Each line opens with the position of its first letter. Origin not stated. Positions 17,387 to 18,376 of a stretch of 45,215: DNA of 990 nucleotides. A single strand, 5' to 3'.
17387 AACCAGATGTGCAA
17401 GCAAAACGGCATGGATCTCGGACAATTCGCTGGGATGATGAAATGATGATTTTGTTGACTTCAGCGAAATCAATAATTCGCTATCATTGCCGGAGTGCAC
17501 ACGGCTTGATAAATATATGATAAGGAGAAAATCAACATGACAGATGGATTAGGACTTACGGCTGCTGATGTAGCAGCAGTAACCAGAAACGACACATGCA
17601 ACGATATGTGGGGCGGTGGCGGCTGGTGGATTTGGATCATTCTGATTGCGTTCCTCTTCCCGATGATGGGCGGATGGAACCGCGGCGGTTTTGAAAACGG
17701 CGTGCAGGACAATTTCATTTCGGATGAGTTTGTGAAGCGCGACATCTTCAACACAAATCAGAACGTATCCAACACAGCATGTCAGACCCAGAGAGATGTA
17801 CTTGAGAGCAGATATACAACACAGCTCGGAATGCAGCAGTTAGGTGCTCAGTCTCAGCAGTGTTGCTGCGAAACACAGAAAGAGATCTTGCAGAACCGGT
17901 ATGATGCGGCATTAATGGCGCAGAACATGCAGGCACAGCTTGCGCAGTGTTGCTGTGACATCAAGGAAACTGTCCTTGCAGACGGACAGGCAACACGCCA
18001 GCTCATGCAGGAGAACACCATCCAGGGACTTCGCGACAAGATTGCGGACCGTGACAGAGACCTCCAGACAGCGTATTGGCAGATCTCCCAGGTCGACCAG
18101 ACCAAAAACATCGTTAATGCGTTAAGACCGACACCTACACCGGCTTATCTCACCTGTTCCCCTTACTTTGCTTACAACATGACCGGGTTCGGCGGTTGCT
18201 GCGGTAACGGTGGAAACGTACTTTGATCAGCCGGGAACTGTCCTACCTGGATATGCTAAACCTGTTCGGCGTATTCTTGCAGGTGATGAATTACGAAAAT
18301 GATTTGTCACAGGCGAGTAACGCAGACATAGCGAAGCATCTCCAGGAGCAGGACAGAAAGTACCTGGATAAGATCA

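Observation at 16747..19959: Seven-gene orphan cassette with spore-surface-like features inserted between the head-morphogenesis and scaffold genes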

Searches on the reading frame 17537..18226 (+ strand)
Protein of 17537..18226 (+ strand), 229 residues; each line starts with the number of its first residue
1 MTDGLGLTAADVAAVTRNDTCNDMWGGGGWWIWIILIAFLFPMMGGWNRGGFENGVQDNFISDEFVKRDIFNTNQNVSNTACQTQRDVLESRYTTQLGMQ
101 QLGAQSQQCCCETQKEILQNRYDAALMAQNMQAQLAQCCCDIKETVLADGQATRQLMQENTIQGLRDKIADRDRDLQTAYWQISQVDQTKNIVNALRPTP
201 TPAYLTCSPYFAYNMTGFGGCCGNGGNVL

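Call 3: search_protein_families(library=pfam, proteins=[window:17537-18226:+], max_evalue=1)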
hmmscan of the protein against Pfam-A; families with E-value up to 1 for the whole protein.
window:17537-18226:+ (229 aa): 1 family
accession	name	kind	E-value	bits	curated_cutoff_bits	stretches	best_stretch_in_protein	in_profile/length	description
PF16113.10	ECH_2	-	0.098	12.6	27.2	1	79-188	212-328/335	Enoyl-CoA hydratase/isomerase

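Call 4: search_protein_families(library=phrogs, proteins=[window:17537-18226:+], max_evalue=1)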
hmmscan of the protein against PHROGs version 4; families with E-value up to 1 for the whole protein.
window:17537-18226:+ (229 aa): 5 families
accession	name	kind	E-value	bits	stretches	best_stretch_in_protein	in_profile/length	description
phrog_16490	-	unknown function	3.7e-12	47.5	2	54-204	82-251/286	-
phrog_9288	-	unknown function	1.2e-08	36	2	121-192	136-207/234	-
phrog_14204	-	unknown function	0.0055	17.2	1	49-114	146-211/237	-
phrog_5814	-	unknown function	0.21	12.2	1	116-174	52-110/230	-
phrog_22507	-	unknown function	0.43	11.3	0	115-181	105-165/222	-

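Call 12: search_protein_families(library=ncbifam, proteins=[window:17537-18226:+], max_evalue=1)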
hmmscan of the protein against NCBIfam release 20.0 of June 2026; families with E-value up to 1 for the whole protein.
window:17537-18226:+ (229 aa): 1 family
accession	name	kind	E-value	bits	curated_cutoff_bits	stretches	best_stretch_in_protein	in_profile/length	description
NF004127.0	PRK05617.1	subfamily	0.0038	16.5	274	1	84-190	232-340/356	3-hydroxyisobutyryl-CoA hydrolase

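Call 14: find_homologous_proteins(query=window:17537-18226:+, max_evalue=0.001)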
Query window:17537-18226:+ (229 aa): 1772 proteins with E <= 0.001 among 2105 candidates; the best 120 are listed.
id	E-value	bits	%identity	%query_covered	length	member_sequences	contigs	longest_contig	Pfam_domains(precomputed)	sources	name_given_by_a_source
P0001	1.8e-150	517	97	100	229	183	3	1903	-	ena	-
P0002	5.9e-142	489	95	94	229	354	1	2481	-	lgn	-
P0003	1.1e-133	462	87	100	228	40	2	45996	-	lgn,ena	-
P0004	2.2e-133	461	88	100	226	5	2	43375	-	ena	-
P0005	5.2e-132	456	87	100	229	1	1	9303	-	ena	-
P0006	6.0e-132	456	87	94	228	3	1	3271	-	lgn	-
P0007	1.8e-131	455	86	99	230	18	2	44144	-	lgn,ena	-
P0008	3.0e-130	451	86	94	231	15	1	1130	-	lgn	-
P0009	1.0e-129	449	85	100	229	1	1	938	-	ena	-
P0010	4.3e-128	444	86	100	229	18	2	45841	-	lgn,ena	-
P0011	1.3e-127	442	84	94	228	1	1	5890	-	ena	-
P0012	4.2e-127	440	87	94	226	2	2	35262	-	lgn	-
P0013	3.7e-126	437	83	95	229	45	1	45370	-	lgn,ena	-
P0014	8.6e-126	436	87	93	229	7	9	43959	-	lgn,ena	-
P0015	1.3e-125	435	86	100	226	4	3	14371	-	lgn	-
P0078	1.4e-105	370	75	98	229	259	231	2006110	-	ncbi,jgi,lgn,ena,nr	jgi:hypothetical protein|nr:MAG TPA: hypothetical protein [Caudoviricetes sp.]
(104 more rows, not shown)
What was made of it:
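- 17537..18226 (+): c3: the core protein. It has a conserved N-tail, a Gly/Trp-flanked single TM helix (about residues 26-44) and long helices (62-104, 113-196) carrying a 29-residue triple repeat that starts at C82, C111 and C140. It ends in an invariant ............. motif and a Gly/Cys tail. 1772 homologues (call 14).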

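Call 15: find_encoding_contigs(protein=P0078, flank=10000, max_places=4)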
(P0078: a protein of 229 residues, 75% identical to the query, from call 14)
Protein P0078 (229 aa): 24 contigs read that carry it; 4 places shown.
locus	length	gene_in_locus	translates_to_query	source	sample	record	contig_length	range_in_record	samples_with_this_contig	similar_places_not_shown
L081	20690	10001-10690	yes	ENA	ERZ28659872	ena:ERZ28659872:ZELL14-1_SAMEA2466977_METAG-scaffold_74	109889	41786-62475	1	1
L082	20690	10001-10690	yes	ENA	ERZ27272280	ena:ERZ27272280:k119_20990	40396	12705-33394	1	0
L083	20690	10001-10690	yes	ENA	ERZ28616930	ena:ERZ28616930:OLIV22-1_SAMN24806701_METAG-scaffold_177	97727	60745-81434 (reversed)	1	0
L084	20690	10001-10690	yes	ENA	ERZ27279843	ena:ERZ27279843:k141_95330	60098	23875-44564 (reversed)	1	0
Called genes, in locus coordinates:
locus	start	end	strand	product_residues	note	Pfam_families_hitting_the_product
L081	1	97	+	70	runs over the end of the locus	-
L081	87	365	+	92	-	-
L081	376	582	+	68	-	-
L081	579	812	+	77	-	-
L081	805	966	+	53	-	-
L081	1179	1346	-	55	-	-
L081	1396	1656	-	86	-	-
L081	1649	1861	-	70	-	-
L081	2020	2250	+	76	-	PF13443:HTH_26 (weak)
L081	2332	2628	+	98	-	-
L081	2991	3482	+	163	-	PF16677:GP3_package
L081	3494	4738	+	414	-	PF04466:Terminase_3, PF03237:Terminase_6N (weak), PF17288:Terminase_3C (weak)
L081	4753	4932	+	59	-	-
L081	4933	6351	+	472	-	-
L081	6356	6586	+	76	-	-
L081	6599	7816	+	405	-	PF06152:Phage_min_cap2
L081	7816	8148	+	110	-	-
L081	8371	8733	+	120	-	-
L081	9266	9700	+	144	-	-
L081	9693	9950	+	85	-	-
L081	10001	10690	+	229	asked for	-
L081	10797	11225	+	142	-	-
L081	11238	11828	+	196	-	-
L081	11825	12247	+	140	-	-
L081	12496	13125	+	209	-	PF06810:Phage_scaffold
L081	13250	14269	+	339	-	PF20036:Gp13-like (weak)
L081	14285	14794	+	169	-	-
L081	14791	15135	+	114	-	-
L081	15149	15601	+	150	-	-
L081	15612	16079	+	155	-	PF11114:Minor_capsid_2 (faint)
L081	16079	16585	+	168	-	-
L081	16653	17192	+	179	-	-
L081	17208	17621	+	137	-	-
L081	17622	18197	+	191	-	PF06854:Phage_Gp15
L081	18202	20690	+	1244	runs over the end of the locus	-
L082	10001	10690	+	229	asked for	-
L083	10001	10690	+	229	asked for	-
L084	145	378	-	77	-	-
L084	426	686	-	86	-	-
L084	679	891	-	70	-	-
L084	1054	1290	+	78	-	PF13443:HTH_26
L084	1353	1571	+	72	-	-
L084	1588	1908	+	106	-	-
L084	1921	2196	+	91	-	-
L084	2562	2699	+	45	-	-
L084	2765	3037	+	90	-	-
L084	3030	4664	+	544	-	PF03592:Terminase_2, PF03237:Terminase_6N (weak), PF04466:Terminase_3, PF17288:Terminase_3C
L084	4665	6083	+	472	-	-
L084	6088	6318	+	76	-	-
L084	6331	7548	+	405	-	PF06152:Phage_min_cap2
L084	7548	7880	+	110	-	-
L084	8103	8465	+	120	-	-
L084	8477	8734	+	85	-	-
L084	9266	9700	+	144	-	-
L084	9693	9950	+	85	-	-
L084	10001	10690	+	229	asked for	-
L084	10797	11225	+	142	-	-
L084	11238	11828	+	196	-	-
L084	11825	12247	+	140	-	-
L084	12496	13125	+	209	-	PF06810:Phage_scaffold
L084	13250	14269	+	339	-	PF20036:Gp13-like (weak)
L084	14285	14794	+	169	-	-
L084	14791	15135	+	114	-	-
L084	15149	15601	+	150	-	-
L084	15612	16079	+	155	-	PF11114:Minor_capsid_2 (faint)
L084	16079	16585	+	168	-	-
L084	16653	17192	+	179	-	-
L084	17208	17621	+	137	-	-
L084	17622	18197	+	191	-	PF06854:Phage_Gp15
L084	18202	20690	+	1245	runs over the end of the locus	-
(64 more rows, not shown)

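Call 21: search_solved_structures(query=A3, max_evalue=10, show_alignments=1)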
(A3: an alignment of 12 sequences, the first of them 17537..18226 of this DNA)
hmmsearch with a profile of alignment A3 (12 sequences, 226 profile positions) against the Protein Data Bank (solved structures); distinct sequences matched with E-value up to 10: 0.
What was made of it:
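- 17537..18226 (+): No PDB or Pfam hit (calls 3, 21).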

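Call 23: find_related_loci(query=A3, collection=genome_contigs, flank=10000)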
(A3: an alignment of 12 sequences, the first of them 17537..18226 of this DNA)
Query A3 (229 aa) in genome_contigs; peptide patterns used: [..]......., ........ (x = any residue, [..] = any of these).
61 stretches matched a pattern; 9 encode a relative of the query (tblastn E <= 1e-3); 9 distinct loci.
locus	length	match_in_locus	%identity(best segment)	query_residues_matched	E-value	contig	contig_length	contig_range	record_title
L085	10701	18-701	82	1-229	1e-124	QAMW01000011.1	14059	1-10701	MAG: Bacteroidales bacterium isolate CIM:MAG 858 contig_292944, whole genome shotgun sequence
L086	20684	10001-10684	86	1-229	2e-112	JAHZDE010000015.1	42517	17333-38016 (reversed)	MAG: Clostridiales bacterium isolate HRGM_Genome_2450 HRGM_Genome_2450_15, whole genome shotgun sequence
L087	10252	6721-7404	77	1-229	1e-104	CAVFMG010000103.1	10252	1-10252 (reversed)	Odoribacter splanchnicus isolate H07606-L1_cleanbin_000049 genome assembly, contig: Spades_H07606-L1_contig_5009, whole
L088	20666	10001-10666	73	1-229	1e-99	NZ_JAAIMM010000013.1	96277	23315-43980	Coprococcus comes strain MSK.16.63 NODE_13_length_96277_cov_223.655, whole genome shotgun sequence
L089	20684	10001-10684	83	1-229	2e-120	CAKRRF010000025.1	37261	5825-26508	MAG: uncultured Marvinbryantia sp. isolate REFINED_METABAT215_TOP10_CONTIGS_1500_ASSEMBLY_K77_MERGED__Hadza_PheChl_Fiber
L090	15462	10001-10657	51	6-228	4e-65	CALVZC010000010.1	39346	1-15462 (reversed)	MAG: uncultured Bacilli bacterium isolate BRZ_FK__bin67 genome assembly, contig: BRZ_FK__NODE_1288_length_39346_cov_38.9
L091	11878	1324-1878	55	22-223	3e-56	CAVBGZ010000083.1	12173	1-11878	Waltera intestinalis isolate H07666-L1_cleanbin_000013 genome assembly, contig: Spades_H07666-L1_contig_3877, whole geno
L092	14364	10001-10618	51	1-229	1e-54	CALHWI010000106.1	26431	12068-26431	MAG TPA_asm: uncultured Solobacterium sp. isolate ERR525737_bin.15_CONCOCT_v1.1_MAG genome assembly, contig: ERZ1741852.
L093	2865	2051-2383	66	111-223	4e-38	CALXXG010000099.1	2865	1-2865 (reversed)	MAG: uncultured Rickettsiales bacterium isolate E02__bin32 genome assembly, contig: E02__k127_3979421, whole genome shot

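Call 29: find_related_loci(query=L090:9995-10666:+, collection=viral_contigs, flank=8000)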
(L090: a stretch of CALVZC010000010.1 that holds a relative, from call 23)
Query L090:9995-10666:+ (223 aa) in viral_contigs; peptide patterns used: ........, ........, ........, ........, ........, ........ (x = any residue, [..] = any of these).
383 stretches matched a pattern; 345 encode a relative of the query (tblastn E <= 1e-3); the best 80 are kept; 80 distinct loci.
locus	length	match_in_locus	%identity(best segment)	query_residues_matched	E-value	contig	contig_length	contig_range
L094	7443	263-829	64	4-208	3e-78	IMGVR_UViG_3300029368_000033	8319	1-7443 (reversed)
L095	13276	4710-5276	63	4-208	1e-77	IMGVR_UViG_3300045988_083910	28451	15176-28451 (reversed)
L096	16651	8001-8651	54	1-221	9e-70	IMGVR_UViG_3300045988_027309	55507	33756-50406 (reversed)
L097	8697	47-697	54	1-221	2e-69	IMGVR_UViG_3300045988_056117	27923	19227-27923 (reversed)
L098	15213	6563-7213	54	1-221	2e-69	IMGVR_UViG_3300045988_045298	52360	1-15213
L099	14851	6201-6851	54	1-221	1e-69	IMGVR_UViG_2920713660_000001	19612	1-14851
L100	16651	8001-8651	54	1-221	2e-69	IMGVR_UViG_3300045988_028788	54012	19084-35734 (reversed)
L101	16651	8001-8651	54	1-221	3e-69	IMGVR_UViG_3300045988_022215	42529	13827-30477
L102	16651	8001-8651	54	1-221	3e-69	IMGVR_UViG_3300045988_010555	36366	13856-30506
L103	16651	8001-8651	53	1-221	2e-68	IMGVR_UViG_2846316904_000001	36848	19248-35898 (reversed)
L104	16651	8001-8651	53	1-221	2e-68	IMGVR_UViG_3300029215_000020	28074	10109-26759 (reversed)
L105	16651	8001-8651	53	1-221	2e-68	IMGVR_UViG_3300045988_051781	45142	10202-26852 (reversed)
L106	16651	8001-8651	53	1-221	4e-68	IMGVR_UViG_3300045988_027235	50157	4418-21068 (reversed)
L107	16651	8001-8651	53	1-221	4e-68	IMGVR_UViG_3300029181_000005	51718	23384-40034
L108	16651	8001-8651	53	1-221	5e-68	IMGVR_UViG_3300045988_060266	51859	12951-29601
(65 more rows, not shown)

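Call 31: search_protein_families(library=pfam, proteins=[L092:8393-8713:+, L090:7473-7898:+, L092:11129-11611:+, L092:11691-11915:+, L092:8945-9178:+, L090:8574-9131:+, L090:10864-11280:+, L092:10709-11128:+, L092:5723-8350:+], max_evalue=0.1)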
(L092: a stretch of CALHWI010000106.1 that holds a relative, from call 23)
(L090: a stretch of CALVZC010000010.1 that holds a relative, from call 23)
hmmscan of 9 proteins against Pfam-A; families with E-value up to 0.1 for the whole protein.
L092:8393-8713:+ (106 aa): 25 families
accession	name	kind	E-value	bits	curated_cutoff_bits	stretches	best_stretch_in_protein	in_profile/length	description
PF25541.1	TBCA_PH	-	0.0002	21.5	27.8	1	47-98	67-118/139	PH domain-containing proteins, TBCA domain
PF06419.17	COG6_N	-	0.00073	20.1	27.4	1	48-103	31-85/114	Conserved oligomeric complex COG6, N-terminal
PF16515.11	HIP1_clath_bdg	-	0.0018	19.1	28.8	1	36-86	45-94/99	Clathrin-binding domain of Huntingtin-interacting protein 1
PF00103.25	Hormone_1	-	0.0031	17.8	22.7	1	47-99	103-157/215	Somatotropin hormone family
PF05644.16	Miff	-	0.0059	16.8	23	1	50-104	216-265/291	Mitochondrial and peroxisomal fission factor Mff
PF16935.10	Hol_Tox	-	0.0078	16.5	23.3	1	13-31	5-23/34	Putative Holin-like Toxin (Hol-Tox)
PF13166.12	AAA_13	-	0.0079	15.4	36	1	30-103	380-454/713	AAA domain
PF06009.19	Laminin_II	-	0.0098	16.3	33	1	47-104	27-84/138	Laminin Domain II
PF06156.18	YabA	-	0.012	16.6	30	1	44-95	8-53/103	Initiation control protein YabA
PF09177.16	STX6_10_61_N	-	0.012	16.5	29.4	1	45-87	42-87/99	Syntaxin 6/10/61, N-terminal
PF07926.17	TPR_MLP1_2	-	0.013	16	36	1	41-103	54-120/129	TPR/MLP1/MLP2-like protein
PF02996.22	Prefoldin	-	0.015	15.7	23.2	1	47-87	80-120/120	Prefoldin subunit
PF05010.19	TACC_C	-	0.021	15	29.9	1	13-98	39-122/201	Transforming acidic coiled-coil-containing protein (TACC), C-terminal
PF25450.1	Rab11-FIP3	-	0.022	15.5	31.9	1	47-102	57-119/125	Rab11-FIP3-like domain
PF05266.19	DUF724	-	0.023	15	38.4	1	42-97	93-148/188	Protein of unknown function (DUF724)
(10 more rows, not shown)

L090:7473-7898:+ (141 aa): 5 families
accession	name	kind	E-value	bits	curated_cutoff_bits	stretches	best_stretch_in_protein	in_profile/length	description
PF05010.19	TACC_C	-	0.037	14.2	29.9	1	2-118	11-124/201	Transforming acidic coiled-coil-containing protein (TACC), C-terminal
PF24531.2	ANC1_spectrin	-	0.048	14.5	27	1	68-111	2-44/95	Nuclear anchorage protein 1, spectrin repeat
PF01920.25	Prefoldin_2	-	0.053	13.9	27.6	0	69-106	68-105/106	Prefoldin subunit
PF00866.24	Ring_hydroxyl_B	-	0.058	13.9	27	1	12-80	30-98/144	Ring hydroxylating beta subunit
PF08585.18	RMI1_N_C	-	0.094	12.9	23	0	32-99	15-76/146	RMI1, N-terminal OB-fold domain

L092:11129-11611:+ (160 aa): 2 families
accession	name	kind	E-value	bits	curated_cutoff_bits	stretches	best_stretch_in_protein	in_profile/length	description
PF14179.11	YppG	-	0.015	16.5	27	1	96-136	59-99/105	YppG-like protein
PF01152.27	Bac_globin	-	0.092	13.4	21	1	79-157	35-113/121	Bacterial-like globin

L092:11691-11915:+ (74 aa): 1 family
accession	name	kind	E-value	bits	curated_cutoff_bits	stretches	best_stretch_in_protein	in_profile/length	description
PF16945.10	Phage_r1t_holin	-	1.2e-11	44.9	26.9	1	15-64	7-57/72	Putative lactococcus lactis phage r1t holin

L092:8945-9178:+ (77 aa): 7 families
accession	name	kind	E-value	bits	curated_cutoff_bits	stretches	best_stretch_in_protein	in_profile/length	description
PF08281.18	Sigma70_r4_2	-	5.8e-09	35.9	25.7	1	27-68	11-52/54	Sigma-70, region 4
PF04297.20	UPF0122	-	0.00025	21.7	22.7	1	27-76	18-67/101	Putative helix-turn-helix protein, YlxM / p13 like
PF04545.22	Sigma70_r4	-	0.00028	20.8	24.1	1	32-67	10-45/50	Sigma-70, region 4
PF06530.18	Phage_antitermQ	-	0.0004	20.8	26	1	28-74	64-110/118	Phage antitermination protein Q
PF13556.12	HTH_30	-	0.044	14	27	1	41-70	11-40/59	PucR C-terminal helix-turn-helix domain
PF13384.12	HTH_23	-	0.057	13.7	24.6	1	32-62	6-37/50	Homeodomain-like domain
PF17156.9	GAPES2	-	0.066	13.4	27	1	24-67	50-93/204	Gammaproteobacterial periplasmic sensor domain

L090:8574-9131:+ (185 aa): 4 families
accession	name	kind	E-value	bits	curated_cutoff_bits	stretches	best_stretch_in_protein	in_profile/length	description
PF04647.20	AgrB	-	1.5e-05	24.8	23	1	6-83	27-103/185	Accessory gene regulator B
PF21664.2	TBPIP_C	-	0.018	15.5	27.2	1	91-165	36-104/115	TBP-interacting protein, C-terminal domain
PF04545.22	Sigma70_r4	-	0.033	14.1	24.1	1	146-172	15-41/50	Sigma-70, region 4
PF12844.13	HTH_19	-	0.07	13.5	30.2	0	142-174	3-35/64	Helix-turn-helix domain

L090:10864-11280:+ (138 aa): 0 families

L092:10709-11128:+ (139 aa): 2 families
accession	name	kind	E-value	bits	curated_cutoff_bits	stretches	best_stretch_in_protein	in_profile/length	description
PF18573.7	BclA_C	-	5.2e-09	36.5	38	1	39-139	33-128/128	BclA C-terminal domain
PF09134.16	Invasin_D3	-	0.058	14.3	33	0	58-92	62-97/98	Invasin, domain 3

L092:5723-8350:+ (875 aa): 3 families
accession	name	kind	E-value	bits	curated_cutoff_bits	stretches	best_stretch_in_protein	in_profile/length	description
PF00149.33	Metallophos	-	2.4e-13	51.4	21.5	1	576-795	3-190/191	Calcineurin-like phosphoesterase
PF12850.12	Metallophos_2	-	0.079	13.4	27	0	577-653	4-59/154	Calcineurin-like phosphoesterase superfamily domain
PF23405.1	WD40_APC4_C-half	-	0.097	13.3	27.6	0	164-275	42-149/168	APC4, WD40 domain C-terminal half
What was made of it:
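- On BclA_C / C1q-TNF jelly roll (c5): The L092 orthologue scores 36.5 bits, E = 5e-9 (call 31).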

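Call 54: predict_structure(alignment_id=A5)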
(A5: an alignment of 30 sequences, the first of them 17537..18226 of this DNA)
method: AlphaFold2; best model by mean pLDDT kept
length: 229 residues; sequences in the alignment: 30
mean_pLDDT: 44.9   pTM: 0.18
mean pLDDT of the five models: 44.9, 43.8, 42.5, 41.8, 37.4
residues with pLDDT >= 90: 0; 70-90: 0; 50-70: 42; < 50: 187
segments of 3 or more residues with pLDDT < 50: 1-29, 39-47, 49-93, 98-116, 118-126, 128-150, 152-160, 162-167, 204-229
pLDDT, mean of each block of 10 residues (from residue 1): 42 42 45 55 46 40 39 38 42 48 43 47 48 41 42 45 49 52 53 50 46 39 40
secondary structure, 60 per line:
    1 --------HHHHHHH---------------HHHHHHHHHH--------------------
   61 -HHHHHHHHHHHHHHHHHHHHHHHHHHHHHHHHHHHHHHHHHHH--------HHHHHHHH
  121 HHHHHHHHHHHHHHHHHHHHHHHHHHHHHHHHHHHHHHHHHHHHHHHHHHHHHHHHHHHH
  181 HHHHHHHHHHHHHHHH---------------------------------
elements in order: H9-15 H31-40 H62-104 H113-196
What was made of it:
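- The c3 structure model is unusable (pLDDT 45; call 54).
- Tried and rejected: The model is unusable for fold search (call 54).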

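Call 55: search_dna_similar(query=window:17537-18226:+, collection=phages, mode=protein, max_rows=60, rows=spread, max_evalue=0.001)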
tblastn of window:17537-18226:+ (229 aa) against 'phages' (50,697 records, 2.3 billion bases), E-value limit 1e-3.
Records with a match: 23; places in all: 23; records where one place covers at least 80% of the query: 2.
Best place of each record, by identity: 60-80% 2; <60% 21.
By first word of the organism name: Bacteriophage 8; Clostridium 6; uncultured 5; Dulem 3; bajarodcaudo 1.
By host as written in the record: - 14; Clostridium perfringens 3; Propithecus coquereli 2; Varecia variegata 1; Clostridium perfringens 012 1; Clostridium perfringens 2589 1; Clostridium perfringens JCM 1290 1.
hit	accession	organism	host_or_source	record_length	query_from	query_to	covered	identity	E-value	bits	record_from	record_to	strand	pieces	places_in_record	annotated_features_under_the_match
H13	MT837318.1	Bacteriophage sp.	human fecal samples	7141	1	216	94%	76.8%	5e-94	306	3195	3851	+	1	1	record has no annotation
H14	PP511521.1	Dulem virus 36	Varecia variegata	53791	1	214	93%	33.8%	3e-19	92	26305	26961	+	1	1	hypothetical protein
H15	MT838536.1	Bacteriophage sp.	human fecal samples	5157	51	214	72%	39.6%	5e-25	107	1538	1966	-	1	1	record has no annotation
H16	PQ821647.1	Clostridium phage HMD-PC1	Clostridium perfringens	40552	61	210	66%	38.7%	6e-20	94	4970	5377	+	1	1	hypothetical protein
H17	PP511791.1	Dulem virus 39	Propithecus coquereli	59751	86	214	56%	40.3%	1e-19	92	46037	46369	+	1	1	hypothetical protein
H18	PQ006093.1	bajarodcaudo virus 2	Neotoma bryanti feces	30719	77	214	60%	35.6%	3e-15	80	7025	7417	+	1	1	hypothetical protein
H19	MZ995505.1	Clostridium phage vB_CpeP_PMQ04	Clostridium perfringens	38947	107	210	45%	47.1%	4e-19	91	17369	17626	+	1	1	hypothetical protein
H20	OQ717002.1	Clostridium phage vB_CpeS-17DYC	Clostridium perfringens 012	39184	99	213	50%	40.0%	2e-13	74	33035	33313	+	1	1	hypothetical protein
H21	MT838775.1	Bacteriophage sp.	human fecal samples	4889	51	213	71%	26.8%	2e-4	47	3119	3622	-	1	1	record has no annotation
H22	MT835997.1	Bacteriophage sp.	human fecal samples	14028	51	213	71%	26.2%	8e-4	46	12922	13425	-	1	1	record has no annotation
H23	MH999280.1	Clostridium phage CPD1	Clostridium perfringens 2589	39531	93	210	52%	35.6%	5e-9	61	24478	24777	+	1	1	hypothetical protein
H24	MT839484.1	Bacteriophage sp.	human fecal samples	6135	99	210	49%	35.7%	3e-9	62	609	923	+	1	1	record has no annotation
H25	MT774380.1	uncultured phage cr1_1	human feces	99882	77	210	59%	29.5%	4e-4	47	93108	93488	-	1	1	spike protein/glycoprotein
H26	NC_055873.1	uncultured phage cr1_1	human feces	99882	77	210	59%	29.5%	4e-4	47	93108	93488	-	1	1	spike protein/glycoprotein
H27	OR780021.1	Clostridium phage XP41-N3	Clostridium perfringens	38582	93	210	52%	33.1%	3e-7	56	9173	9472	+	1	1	hypothetical protein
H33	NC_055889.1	uncultured phage cr53_1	human feces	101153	165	210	20%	50.0%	1e-5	51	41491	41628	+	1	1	spike protein/glycoprotein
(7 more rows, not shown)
